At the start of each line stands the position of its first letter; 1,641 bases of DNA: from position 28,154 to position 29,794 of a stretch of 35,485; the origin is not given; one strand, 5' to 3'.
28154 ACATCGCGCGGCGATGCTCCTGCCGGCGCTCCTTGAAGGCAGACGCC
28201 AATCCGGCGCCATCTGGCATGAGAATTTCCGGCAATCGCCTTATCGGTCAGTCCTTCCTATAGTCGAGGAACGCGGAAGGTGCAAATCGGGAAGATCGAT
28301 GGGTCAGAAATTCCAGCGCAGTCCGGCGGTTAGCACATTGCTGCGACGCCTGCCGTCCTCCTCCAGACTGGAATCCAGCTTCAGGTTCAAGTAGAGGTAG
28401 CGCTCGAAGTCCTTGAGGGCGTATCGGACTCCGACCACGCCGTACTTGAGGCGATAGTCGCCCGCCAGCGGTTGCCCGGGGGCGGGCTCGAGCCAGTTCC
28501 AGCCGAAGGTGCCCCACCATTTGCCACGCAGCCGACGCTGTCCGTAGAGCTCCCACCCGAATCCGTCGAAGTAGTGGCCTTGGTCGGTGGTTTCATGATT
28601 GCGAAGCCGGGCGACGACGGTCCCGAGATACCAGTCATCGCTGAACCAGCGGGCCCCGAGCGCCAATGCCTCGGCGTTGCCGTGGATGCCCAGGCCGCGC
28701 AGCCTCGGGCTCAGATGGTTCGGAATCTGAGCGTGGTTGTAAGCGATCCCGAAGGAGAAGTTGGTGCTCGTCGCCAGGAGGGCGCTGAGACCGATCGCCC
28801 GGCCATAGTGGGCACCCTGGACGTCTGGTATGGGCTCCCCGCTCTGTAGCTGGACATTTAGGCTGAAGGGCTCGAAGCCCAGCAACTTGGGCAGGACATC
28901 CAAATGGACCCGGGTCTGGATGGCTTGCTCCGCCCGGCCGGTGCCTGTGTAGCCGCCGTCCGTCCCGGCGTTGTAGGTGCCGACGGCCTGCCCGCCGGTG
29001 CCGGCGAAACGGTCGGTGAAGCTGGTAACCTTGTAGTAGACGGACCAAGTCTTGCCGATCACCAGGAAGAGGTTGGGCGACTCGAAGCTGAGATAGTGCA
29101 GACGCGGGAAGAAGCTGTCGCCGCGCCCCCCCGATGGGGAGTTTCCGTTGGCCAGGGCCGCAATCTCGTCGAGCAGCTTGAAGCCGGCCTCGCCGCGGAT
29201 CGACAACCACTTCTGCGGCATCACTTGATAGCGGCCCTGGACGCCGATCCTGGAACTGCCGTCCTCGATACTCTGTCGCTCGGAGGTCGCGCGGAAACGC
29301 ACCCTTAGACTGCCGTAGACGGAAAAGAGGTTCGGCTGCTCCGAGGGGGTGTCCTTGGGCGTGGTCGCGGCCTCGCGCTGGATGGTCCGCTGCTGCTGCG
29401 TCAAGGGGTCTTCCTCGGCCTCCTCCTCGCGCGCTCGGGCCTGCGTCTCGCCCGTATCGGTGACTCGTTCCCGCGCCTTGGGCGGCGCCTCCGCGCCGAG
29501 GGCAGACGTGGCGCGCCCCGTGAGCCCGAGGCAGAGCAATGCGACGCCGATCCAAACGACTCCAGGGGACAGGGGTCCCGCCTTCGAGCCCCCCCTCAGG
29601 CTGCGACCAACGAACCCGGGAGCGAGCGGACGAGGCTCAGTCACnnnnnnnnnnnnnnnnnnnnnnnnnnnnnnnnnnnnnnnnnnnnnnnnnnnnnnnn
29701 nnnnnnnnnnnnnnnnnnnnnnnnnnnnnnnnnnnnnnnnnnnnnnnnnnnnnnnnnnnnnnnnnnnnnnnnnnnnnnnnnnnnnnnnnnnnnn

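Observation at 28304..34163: Four-gene extracytoplasmic glutamine/glutamate operon: DUF1028, DAACS symporter::SBP fusion, secreted glutaminase, porin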

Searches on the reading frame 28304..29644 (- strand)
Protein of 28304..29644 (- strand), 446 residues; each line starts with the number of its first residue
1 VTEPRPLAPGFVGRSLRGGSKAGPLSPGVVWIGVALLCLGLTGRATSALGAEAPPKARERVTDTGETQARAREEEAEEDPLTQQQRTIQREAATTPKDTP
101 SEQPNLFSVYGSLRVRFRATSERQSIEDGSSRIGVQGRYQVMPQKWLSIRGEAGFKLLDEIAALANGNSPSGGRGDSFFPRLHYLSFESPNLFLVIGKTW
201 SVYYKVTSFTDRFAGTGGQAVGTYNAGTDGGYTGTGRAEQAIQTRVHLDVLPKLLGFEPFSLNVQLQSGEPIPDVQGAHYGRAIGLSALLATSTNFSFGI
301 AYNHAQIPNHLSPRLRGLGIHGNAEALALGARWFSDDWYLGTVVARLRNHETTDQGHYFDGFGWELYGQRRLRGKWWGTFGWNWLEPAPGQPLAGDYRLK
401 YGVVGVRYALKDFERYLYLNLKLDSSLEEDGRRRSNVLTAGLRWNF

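Call 3: search_protein_families(library=pfam, proteins=[window:28304-29644:-], max_evalue=0.01)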
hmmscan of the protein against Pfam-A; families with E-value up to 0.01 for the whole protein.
window:28304-29644:- (446 aa): 1 family
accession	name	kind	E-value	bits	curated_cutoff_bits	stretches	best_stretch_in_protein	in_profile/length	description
PF13609.12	Porin_4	-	1.4e-07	32.1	27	1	108-333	19-234/310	Gram-negative porin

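Call 4: search_protein_families(library=ncbifam, proteins=[window:28304-29644:-], max_evalue=0.01)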
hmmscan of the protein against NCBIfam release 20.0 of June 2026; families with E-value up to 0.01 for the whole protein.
window:28304-29644:- (446 aa): 0 families

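Call 29: find_homologous_proteins(query=window:28304-29644:-, max_evalue=0.00001)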
Query window:28304-29644:- (446 aa): 130 proteins with E <= 0.00001 among 8000 candidates; the best 120 are listed.
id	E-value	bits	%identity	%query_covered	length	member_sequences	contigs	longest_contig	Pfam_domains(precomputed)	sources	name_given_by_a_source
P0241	0.0e+0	1025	100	100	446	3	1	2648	PF13609.13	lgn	-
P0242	8.0e-205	699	75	90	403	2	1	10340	PF13609.13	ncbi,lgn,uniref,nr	ncbi:porin [Thiorhodococcus minor]|uniref:Porin n=1 Tax=Thiorhodococcus minor TaxID=57489 RepID=A0A6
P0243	2.1e-170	586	66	85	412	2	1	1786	PF13609.13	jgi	jgi:predicted porin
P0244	1.6e-169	583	68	84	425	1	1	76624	PF13609.13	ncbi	-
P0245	5.0e-163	562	65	86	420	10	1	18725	-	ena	-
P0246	8.4e-162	557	61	93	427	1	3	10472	PF13609.13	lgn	-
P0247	4.5e-161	555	60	93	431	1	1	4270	-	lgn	-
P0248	1.9e-159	550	60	92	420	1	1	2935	-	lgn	-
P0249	9.8e-159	547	63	86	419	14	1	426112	-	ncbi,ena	-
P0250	2.4e-158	546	60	93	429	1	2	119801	-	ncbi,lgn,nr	ncbi:MAG: hypothetical protein C1943_12245 [Halochromatium sp.]|nr:hypothetical protein [Halochromat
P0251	2.0e-155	536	62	86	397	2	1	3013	-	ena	-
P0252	2.8e-155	536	67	77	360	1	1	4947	PF13609.13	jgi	jgi:predicted porin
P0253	1.2e-153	531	59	89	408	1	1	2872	-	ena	-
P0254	6.8e-151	522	56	93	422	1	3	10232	-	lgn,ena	-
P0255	5.5e-150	519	57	93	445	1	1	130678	PF13609.13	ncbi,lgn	-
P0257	2.2e-149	517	59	85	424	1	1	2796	PF13609.13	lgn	-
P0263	9.4e-139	482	70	67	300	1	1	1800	PF13609.13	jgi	jgi:predicted porin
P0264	1.2e-123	432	62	71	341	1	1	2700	PF13609.13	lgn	-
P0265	8.7e-123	429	49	94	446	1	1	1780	PF13609.13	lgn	-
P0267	2.3e-121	424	53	85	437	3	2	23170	PF13609.13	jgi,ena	-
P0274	4.4e-116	407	48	94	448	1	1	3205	PF13609.13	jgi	jgi:predicted porin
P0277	2.4e-115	404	46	93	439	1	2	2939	PF13609.13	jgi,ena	-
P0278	4.8e-115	403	48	93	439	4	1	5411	PF13609.13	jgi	-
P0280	6.8e-115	403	47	92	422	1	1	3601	PF13609.13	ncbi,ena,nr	ncbi:MAG: porin [Gammaproteobacteria bacterium]|nr:porin [Gammaproteobacteria bacterium]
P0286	2.9e-113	397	47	92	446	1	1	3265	PF13609.13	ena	-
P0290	5.3e-113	397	51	84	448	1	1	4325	PF13609.13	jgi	jgi:predicted porin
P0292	1.3e-112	395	45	93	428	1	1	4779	PF13609.13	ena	-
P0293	2.8e-112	394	48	90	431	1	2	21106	PF13609.13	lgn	-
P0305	1.1e-109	386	47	85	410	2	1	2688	PF13609.13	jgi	jgi:predicted porin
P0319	2.1e-108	381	46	92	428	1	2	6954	PF13609.13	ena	-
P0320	2.6e-108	381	52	76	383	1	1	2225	PF13609.13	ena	-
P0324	1.6e-107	379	45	95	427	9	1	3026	PF13609.13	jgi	jgi:hypothetical protein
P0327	2.2e-107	378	45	95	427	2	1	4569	PF13609.13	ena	-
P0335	1.3e-106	376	49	85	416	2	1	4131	PF13609.13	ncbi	ncbi:porin, partial [Kaarinaea lacus]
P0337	3.2e-106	374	44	93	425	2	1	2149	PF13609.13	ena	-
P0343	2.2e-105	371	45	93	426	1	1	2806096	PF13609.13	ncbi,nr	ncbi:MAG: porin [Thiotrichales bacterium]|nr:MAG: porin [Thiotrichales bacterium]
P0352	3.2e-102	361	45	93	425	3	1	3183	PF13609.13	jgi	jgi:predicted porin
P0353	1.2e-101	359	46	93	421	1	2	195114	PF13609.13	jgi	jgi:predicted porin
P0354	3.0e-100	355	45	88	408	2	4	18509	PF13609.13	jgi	jgi:predicted porin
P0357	1.8e-96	342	45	84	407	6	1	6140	PF13609.13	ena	-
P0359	2.9e-95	338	45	84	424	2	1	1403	PF13609.13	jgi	-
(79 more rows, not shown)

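Call 31: find_encoding_contigs(protein=P0242, flank=9000, max_places=2)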
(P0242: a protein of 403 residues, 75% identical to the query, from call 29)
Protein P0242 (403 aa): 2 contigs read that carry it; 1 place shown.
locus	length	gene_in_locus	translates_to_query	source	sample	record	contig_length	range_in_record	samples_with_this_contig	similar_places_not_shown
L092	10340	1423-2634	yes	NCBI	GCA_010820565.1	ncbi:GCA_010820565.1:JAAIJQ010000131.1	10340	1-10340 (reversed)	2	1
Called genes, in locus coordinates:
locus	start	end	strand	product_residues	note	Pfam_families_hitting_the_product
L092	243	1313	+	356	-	PF04960:Glutaminase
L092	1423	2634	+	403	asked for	PF13609:Porin_4 (weak)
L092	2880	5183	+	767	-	PF02163:Peptidase_M50 (weak), PF13398:Peptidase_M50B (weak), PF09346:SMI1_KNR4 (weak)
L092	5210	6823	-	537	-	PF01590:GAF, PF13185:GAF_2 (weak), PF00158:Sigma54_activat, PF14532:Sigma54_activ_2, PF07728:AAA_5 (weak), PF25601:AAA_lid_14, PF02954:HTH_8 (weak)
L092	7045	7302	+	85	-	-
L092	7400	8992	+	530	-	PF00884:Sulfatase, PF16347:SGSH_C (faint), PF14707:Sulfatase_C (weak)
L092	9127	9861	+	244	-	PF00230:MIP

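Call 32: find_encoding_contigs(protein=P0244, flank=8000, max_places=1)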
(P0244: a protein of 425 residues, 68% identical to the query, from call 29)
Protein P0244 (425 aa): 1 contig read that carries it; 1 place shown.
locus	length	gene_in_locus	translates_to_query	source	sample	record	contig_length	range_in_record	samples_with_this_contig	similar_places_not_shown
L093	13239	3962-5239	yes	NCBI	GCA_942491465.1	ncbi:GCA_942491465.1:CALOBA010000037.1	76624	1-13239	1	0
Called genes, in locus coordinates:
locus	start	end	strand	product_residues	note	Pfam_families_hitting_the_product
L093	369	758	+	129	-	PF11103:DUF2887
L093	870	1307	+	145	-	PF11103:DUF2887 (weak), PF14261:DUF4351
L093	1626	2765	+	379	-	PF06267:DUF1028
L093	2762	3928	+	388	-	PF04960:Glutaminase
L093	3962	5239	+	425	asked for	PF13609:Porin_4 (weak)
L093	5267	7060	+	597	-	PF07556:DUF1538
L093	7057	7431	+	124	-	PF00543:P-II (weak)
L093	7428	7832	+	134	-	-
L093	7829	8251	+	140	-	-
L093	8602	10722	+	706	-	PF12161:HsdM_N, PF02384:N6_Mtase, PF01170:UPF0020 (faint)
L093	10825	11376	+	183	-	PF01420:Methylase_S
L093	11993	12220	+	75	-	PF04255:DUF433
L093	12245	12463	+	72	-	-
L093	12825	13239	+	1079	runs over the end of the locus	PF04313:HSDR_N, PF04851:ResIII, PF18766:SWI2_SNF2, PF22679:T1R_D3-like, PF11867:T1RH-like_C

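Call 33: find_encoding_contigs(protein=P0249, flank=8000, max_places=1)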
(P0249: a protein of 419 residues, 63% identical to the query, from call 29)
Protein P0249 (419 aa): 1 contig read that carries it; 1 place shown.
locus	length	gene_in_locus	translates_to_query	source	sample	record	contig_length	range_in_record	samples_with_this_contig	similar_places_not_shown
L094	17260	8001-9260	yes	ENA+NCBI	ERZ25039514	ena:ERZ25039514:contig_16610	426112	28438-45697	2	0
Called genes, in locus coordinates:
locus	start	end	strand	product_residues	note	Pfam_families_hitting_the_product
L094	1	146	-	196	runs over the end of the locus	PF01326:PPDK_N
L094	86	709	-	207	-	-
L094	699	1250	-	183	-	-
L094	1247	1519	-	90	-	-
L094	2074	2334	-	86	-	-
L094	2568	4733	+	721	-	PF00375:SDF, PF00497:SBP_bac_3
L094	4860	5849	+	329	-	PF13091:PLDc_2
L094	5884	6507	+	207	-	PF13091:PLDc_2, PF00614:PLDc (weak)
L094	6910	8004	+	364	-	PF04960:Glutaminase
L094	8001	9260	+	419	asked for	-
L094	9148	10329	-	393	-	PF09423:PhoD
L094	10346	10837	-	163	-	PF00291:PALP, PF22190:TTHA0829-like_ACT (weak), PF01842:ACT (faint)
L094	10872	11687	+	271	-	-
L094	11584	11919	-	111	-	-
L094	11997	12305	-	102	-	PF01541:GIY-YIG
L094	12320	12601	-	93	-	PF00950:ABC-3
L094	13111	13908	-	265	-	PF00005:ABC_tran, PF13304:AAA_21 (faint)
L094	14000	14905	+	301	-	PF01297:ZnuA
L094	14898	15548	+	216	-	PF13646:HEAT_2 (faint)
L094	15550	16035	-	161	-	PF07386:DUF1499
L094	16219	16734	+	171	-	-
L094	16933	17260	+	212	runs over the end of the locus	PF23023:Anti-Pycsar_Apyc1 (weak), PF00753:Lactamase_B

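Call 40: find_related_loci(query=A3, collection=metagenome_contigs, flank=8000)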
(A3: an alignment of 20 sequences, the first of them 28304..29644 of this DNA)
Query A3 (446 aa) in metagenome_contigs; peptide patterns used: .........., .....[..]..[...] (x = any residue, [..] = any of these).
329 stretches matched a pattern; 210 encode a relative of the query (tblastn E <= 1e-3); the best 80 are kept; 80 distinct loci.
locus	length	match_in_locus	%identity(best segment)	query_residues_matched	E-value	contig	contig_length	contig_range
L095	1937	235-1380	65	65-446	2e-159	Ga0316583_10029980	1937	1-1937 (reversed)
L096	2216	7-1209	59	51-446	1e-146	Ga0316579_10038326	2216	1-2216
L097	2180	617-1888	50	35-446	3e-126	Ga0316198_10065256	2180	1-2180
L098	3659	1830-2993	51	55-446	5e-121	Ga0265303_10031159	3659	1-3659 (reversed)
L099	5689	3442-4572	53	66-446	7e-118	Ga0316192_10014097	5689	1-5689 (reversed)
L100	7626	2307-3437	53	66-446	1e-117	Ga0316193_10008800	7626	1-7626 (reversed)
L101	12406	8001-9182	48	51-446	3e-115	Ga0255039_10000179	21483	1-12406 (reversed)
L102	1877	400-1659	49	36-446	8e-122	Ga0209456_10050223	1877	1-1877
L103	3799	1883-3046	50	55-446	6e-116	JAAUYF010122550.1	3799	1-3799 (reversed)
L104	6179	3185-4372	50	49-446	8e-114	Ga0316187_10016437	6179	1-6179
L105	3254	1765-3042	48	29-446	2e-116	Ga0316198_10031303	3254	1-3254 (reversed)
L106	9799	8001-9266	47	30-446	9e-112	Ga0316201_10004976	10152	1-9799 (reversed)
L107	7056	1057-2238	49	46-446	2e-111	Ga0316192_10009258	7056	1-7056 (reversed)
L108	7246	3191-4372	49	46-446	2e-111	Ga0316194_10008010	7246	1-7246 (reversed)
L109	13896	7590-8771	49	46-446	2e-111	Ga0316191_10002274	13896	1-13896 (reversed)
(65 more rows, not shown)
